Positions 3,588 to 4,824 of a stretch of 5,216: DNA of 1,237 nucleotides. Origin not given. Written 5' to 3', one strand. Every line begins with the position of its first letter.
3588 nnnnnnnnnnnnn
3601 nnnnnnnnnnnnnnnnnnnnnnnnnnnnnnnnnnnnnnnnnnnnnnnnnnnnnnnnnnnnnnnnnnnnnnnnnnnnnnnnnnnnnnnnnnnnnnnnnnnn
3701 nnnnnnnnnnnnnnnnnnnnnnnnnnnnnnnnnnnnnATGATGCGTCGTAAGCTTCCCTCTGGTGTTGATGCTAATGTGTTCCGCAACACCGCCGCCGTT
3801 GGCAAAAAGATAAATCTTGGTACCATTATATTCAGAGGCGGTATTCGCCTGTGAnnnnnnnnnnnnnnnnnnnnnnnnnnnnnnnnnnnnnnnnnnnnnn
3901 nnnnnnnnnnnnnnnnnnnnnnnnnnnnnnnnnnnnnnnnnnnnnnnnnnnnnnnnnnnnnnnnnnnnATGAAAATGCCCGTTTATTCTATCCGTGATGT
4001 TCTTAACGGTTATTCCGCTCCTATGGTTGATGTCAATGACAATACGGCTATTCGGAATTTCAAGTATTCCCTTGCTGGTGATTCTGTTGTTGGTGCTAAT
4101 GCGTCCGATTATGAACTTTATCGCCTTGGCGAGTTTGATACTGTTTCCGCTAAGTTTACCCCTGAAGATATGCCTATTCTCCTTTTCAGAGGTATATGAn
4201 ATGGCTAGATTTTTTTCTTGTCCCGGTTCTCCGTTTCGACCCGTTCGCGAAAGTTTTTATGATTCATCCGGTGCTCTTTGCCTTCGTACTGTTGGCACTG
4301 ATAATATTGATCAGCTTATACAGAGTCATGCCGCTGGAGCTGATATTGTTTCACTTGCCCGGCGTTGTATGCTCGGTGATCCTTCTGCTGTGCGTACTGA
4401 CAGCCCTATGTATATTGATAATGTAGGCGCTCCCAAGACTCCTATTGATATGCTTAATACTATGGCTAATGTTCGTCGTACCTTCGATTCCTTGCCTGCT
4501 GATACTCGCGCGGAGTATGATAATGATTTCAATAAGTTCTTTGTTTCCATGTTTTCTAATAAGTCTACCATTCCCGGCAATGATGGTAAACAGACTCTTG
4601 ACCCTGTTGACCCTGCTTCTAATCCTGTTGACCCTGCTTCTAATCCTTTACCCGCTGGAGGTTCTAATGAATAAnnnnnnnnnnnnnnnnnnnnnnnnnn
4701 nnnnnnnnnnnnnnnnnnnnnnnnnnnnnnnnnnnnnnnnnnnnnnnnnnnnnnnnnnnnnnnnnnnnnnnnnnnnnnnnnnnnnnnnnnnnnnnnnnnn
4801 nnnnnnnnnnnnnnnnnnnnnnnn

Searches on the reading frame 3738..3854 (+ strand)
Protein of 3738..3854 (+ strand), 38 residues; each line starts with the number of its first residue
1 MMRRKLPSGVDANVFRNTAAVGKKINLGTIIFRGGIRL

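Call 7: search_protein_families(library=pfam, proteins=[window:3738-3854:+], max_evalue=1)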
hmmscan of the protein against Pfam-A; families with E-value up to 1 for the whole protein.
window:3738-3854:+ (38 aa): 0 families

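Call 8: search_protein_families(library=phrogs, proteins=[window:3738-3854:+], max_evalue=1)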
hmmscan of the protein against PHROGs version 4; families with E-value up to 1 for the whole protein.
window:3738-3854:+ (38 aa): 1 family
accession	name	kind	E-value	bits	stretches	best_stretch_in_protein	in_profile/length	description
phrog_10695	-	unknown function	3e-05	25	1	2-38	3-39/39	-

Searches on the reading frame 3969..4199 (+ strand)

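Call 7: search_protein_families(library=pfam, proteins=[window:3969-4199:+], max_evalue=1)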
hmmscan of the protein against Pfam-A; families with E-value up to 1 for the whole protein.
window:3969-4199:+ (76 aa): 1 family
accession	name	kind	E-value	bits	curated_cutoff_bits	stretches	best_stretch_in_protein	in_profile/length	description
PF20577.3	Phage_ORF5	-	1.6e-19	69.7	27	1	5-74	1-72/75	Phage ORF5 protein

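Call 8: search_protein_families(library=phrogs, proteins=[window:3969-4199:+], max_evalue=1)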
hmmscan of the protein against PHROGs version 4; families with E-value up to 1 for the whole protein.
window:3969-4199:+ (76 aa): 3 families
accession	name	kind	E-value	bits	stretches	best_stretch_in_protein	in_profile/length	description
phrog_1670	-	DNA, RNA and nucleotide metabolism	5.4e-21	75.3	1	1-75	1-77/96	DNA binding protein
phrog_18383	-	unknown function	0.16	12.8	1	12-46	119-153/163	-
phrog_7373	-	unknown function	0.18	12.2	1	14-56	101-143/262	-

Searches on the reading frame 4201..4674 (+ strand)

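Call 7: search_protein_families(library=pfam, proteins=[window:4201-4674:+], max_evalue=1)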
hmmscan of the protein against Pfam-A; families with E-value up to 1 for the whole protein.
window:4201-4674:+ (157 aa): 1 family
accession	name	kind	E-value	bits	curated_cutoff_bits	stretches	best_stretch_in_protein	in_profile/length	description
PF09675.16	Chlamy_scaf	-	5.7e-22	78.7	25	1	20-123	3-107/134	Chlamydia-phage Chp2 scaffold (Chlamy_scaf)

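Call 8: search_protein_families(library=phrogs, proteins=[window:4201-4674:+], max_evalue=1)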
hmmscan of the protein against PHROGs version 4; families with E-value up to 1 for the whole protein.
window:4201-4674:+ (157 aa): 3 families
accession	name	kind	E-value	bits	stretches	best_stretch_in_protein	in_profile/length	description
phrog_1642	-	head and packaging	6.2e-19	69.5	1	22-121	19-108/152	virion structural protein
phrog_24439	-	head and packaging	6.1e-06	27.3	1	72-116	7-51/82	virion structural protein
phrog_20840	-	unknown function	0.27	12.4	1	42-89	70-118/142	-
